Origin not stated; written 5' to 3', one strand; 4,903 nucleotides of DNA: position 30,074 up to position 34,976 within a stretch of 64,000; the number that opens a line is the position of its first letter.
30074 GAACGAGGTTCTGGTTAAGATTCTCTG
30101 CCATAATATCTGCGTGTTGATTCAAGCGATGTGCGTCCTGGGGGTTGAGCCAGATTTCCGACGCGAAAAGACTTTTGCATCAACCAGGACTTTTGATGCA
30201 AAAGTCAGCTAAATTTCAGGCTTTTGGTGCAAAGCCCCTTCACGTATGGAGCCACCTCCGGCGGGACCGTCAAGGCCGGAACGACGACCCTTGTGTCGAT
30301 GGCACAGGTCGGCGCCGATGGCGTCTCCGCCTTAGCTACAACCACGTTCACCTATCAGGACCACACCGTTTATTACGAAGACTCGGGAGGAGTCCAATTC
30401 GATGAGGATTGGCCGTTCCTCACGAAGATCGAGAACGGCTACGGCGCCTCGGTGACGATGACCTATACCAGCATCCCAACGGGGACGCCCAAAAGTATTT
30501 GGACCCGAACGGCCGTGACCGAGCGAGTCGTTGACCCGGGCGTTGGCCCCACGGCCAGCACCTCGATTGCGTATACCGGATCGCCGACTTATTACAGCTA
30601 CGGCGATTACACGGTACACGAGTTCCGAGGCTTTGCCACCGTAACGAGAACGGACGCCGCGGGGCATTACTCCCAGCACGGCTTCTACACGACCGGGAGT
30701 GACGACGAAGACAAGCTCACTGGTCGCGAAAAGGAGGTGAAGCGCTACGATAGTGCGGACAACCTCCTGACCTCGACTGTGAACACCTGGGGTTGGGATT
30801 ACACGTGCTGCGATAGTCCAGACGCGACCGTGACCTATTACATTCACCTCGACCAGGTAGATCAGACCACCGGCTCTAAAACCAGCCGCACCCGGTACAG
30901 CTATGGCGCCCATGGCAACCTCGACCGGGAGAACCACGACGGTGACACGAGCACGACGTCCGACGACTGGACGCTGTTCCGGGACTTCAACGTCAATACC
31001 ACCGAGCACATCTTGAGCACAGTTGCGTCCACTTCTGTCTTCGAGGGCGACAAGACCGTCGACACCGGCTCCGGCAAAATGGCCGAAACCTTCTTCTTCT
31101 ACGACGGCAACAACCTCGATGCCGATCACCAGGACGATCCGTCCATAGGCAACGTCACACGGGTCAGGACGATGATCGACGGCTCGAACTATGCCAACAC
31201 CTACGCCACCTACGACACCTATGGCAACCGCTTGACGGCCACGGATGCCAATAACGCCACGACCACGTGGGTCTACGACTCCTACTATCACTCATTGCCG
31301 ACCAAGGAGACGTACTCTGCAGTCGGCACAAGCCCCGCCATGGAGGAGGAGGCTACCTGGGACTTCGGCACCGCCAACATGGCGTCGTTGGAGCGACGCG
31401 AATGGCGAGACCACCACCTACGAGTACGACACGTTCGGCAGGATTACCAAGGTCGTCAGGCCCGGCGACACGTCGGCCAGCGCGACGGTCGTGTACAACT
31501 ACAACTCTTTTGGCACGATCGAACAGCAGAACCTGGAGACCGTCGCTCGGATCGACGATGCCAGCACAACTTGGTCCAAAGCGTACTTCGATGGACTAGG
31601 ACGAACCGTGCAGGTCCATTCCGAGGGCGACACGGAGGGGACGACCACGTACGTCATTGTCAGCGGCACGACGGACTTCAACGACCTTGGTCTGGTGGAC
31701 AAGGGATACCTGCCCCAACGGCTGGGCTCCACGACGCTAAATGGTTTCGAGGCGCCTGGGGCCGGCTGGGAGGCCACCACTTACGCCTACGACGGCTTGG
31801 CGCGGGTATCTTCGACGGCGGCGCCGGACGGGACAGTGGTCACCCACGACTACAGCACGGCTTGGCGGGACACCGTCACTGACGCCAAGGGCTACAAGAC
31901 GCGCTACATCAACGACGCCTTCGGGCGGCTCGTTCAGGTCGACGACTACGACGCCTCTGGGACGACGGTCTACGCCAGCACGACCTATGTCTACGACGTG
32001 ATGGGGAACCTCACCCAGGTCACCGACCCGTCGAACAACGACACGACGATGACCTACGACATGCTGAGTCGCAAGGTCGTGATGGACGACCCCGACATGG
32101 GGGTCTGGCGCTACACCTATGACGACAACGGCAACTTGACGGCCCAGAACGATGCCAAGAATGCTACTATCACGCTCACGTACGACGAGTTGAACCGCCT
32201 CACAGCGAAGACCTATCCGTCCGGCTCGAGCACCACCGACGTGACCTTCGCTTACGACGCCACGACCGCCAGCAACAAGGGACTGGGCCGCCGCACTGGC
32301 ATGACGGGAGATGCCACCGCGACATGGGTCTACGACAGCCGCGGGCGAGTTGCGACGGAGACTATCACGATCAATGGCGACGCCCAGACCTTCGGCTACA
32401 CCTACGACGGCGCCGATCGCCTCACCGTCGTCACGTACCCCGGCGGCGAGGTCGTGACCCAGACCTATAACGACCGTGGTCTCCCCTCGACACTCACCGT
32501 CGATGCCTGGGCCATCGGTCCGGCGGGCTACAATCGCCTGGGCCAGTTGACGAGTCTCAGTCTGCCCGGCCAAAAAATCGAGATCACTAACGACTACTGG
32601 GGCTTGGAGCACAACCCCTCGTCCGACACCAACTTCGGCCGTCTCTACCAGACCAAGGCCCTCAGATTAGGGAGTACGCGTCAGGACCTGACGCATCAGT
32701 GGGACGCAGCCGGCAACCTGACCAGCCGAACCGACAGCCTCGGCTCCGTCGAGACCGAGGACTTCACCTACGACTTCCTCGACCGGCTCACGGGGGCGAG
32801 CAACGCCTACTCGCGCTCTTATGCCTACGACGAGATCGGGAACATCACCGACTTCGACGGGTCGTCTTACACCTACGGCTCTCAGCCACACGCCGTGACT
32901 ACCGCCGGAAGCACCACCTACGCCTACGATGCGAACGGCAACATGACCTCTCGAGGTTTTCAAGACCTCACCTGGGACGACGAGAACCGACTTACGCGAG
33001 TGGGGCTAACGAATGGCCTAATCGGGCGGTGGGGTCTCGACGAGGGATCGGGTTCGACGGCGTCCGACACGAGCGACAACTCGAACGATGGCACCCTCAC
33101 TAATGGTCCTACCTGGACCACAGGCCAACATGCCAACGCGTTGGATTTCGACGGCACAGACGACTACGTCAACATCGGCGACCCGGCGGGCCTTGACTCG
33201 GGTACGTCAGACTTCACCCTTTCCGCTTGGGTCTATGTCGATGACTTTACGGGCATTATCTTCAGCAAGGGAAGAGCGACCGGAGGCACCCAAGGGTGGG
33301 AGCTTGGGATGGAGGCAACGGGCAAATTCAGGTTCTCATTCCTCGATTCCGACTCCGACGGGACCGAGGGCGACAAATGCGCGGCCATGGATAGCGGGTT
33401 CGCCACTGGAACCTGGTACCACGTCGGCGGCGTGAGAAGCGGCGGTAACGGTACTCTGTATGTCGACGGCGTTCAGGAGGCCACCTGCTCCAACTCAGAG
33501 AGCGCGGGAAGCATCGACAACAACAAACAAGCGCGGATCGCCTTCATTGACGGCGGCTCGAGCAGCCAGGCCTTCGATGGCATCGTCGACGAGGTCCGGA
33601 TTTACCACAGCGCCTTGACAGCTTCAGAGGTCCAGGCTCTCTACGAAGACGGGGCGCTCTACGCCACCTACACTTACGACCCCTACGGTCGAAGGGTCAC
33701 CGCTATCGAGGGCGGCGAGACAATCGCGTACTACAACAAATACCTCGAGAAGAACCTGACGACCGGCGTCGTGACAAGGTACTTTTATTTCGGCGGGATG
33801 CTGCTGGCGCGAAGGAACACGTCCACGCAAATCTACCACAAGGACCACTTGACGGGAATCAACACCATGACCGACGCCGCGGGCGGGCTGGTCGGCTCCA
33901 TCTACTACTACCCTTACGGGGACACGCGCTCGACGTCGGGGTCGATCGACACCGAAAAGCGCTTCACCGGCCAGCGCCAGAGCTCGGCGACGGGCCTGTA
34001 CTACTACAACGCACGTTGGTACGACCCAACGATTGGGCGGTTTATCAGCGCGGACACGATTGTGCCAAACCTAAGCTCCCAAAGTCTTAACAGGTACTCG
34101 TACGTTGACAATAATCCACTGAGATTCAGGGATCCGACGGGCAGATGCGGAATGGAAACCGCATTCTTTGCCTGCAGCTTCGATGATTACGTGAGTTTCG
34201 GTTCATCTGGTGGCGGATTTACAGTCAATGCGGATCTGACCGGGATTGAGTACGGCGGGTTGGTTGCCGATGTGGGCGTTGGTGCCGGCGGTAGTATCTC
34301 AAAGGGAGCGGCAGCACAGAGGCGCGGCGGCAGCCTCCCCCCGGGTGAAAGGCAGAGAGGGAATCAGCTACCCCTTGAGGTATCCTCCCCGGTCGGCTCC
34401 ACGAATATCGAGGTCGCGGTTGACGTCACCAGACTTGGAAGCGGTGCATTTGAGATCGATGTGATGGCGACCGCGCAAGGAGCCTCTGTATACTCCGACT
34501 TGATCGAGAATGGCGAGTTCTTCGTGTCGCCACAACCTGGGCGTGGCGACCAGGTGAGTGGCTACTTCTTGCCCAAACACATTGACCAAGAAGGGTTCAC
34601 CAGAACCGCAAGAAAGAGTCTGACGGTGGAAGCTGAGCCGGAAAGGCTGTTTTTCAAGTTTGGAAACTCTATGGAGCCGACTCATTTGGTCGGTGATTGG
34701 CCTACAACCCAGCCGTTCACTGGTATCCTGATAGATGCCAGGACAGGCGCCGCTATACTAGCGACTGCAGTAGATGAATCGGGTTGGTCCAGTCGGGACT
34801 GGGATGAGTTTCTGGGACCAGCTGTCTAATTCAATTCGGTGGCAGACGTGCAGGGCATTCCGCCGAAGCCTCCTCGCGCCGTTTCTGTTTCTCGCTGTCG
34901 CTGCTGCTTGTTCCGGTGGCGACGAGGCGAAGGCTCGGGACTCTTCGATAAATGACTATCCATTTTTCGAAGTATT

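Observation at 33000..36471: RHS remnant with a LamG-like insert, an unassigned C-terminal toxin domain and a 555-aa lipoprotein as candidate immunity or partner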

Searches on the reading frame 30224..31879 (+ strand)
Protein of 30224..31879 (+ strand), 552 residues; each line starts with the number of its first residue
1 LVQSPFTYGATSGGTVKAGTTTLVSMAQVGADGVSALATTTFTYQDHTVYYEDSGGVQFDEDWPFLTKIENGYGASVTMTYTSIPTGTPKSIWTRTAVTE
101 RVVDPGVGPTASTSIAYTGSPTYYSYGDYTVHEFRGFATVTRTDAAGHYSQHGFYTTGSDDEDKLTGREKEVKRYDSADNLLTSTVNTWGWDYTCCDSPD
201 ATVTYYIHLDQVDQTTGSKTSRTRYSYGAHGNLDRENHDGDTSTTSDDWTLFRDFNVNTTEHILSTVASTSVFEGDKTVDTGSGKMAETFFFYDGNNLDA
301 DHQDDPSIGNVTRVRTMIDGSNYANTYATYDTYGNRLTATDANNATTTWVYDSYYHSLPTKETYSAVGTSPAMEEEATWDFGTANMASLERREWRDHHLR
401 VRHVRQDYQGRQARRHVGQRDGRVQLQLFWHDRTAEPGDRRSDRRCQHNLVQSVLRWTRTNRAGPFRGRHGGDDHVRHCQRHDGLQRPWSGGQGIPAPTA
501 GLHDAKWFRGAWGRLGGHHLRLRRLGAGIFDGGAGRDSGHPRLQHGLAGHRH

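Call 3: search_protein_families(library=pfam, proteins=[window:30224-31879:+], max_evalue=0.01)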
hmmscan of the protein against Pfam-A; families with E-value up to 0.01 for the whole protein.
window:30224-31879:+ (552 aa): 1 family
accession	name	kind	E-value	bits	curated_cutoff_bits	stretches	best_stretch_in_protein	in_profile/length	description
PF12256.14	TcdB_toxin_midN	-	0.0014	18.4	24.8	1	19-157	20-170/181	Insecticide toxin TcdB middle/N-terminal region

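Call 4: search_protein_families(library=ncbifam, proteins=[window:30224-31879:+], max_evalue=0.01)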
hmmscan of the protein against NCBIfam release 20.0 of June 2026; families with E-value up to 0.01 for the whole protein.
window:30224-31879:+ (552 aa): 0 families

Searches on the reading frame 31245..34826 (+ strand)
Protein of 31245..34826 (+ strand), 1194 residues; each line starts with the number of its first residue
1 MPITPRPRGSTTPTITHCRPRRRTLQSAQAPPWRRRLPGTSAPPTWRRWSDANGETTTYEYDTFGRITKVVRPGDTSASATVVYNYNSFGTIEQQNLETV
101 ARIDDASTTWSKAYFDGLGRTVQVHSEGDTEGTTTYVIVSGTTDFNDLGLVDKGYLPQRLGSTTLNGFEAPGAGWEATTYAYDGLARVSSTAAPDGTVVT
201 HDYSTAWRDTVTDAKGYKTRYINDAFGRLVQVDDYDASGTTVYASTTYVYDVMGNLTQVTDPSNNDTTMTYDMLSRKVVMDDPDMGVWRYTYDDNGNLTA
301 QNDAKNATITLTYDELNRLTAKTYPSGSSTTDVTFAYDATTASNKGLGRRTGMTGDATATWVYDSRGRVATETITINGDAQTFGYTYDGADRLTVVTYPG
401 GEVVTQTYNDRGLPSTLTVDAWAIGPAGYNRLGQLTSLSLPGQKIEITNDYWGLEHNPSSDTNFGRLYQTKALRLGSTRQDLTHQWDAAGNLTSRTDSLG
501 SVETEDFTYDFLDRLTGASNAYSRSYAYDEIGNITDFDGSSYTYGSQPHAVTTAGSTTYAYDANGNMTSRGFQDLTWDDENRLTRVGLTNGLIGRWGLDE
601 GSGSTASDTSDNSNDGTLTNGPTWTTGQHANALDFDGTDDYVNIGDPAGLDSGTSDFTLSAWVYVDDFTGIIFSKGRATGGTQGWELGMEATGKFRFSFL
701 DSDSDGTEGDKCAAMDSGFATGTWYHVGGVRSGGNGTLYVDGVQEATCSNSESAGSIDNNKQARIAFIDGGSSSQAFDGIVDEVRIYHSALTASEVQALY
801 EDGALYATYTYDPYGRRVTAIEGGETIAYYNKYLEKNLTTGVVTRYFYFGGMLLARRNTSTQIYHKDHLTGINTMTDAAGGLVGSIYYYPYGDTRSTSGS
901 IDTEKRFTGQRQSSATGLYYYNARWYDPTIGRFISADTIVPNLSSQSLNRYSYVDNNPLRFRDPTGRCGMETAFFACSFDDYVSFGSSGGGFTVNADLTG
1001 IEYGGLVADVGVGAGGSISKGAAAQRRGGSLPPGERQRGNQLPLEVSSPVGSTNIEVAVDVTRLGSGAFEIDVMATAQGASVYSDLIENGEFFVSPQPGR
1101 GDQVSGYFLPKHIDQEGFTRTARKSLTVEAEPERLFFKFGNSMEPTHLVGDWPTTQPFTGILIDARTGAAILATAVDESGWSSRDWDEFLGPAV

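Call 3: search_protein_families(library=pfam, proteins=[window:31245-34826:+], max_evalue=0.01)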
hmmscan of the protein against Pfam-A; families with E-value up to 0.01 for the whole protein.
window:31245-34826:+ (1194 aa): 3 families
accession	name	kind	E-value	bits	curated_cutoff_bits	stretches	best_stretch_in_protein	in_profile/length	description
PF05593.20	RHS_repeat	-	9.5e-39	131.5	22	8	292-328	1-37/38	RHS Repeat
PF13385.13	Laminin_G_3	-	5.8e-28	98.4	27.6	1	636-797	1-151/151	Concanavalin A-like lectin/glucanases superfamily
PF20041.5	DUF6443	-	0.0043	17.7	27.8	1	98-162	12-72/137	Domain of unknown function (DUF6443)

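Call 4: search_protein_families(library=ncbifam, proteins=[window:31245-34826:+], max_evalue=0.01)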
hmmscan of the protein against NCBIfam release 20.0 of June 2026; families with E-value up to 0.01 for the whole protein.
window:31245-34826:+ (1194 aa): 4 families
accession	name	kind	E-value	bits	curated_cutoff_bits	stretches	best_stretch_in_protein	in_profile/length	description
TIGR01643.1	YD_repeat_2x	repeat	2.3e-30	103.8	15.8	4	250-291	1-42/42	YD repeat-containing protein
TIGR03696.1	Rhs_assc_core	domain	3.8e-24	85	32.5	1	888-966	1-75/76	RHS repeat-associated core domain-containing protein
NF052521.1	TafC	equivalog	2.2e-14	53.3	410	1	595-802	151-362/373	TafC family fimbrial protein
NF041261.1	RHS_core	equivalog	5.9e-13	47.5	2000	2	182-569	412-760/1261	RHS element core protein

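Call 11: list_cluster_members(proteins=[P0001, window:31245-34826:+])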
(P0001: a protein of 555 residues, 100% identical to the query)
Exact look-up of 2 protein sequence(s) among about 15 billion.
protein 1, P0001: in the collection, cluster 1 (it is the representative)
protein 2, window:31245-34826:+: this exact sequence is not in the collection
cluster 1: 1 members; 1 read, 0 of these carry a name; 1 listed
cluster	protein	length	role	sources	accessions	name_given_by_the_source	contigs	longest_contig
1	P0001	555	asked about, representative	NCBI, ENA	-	-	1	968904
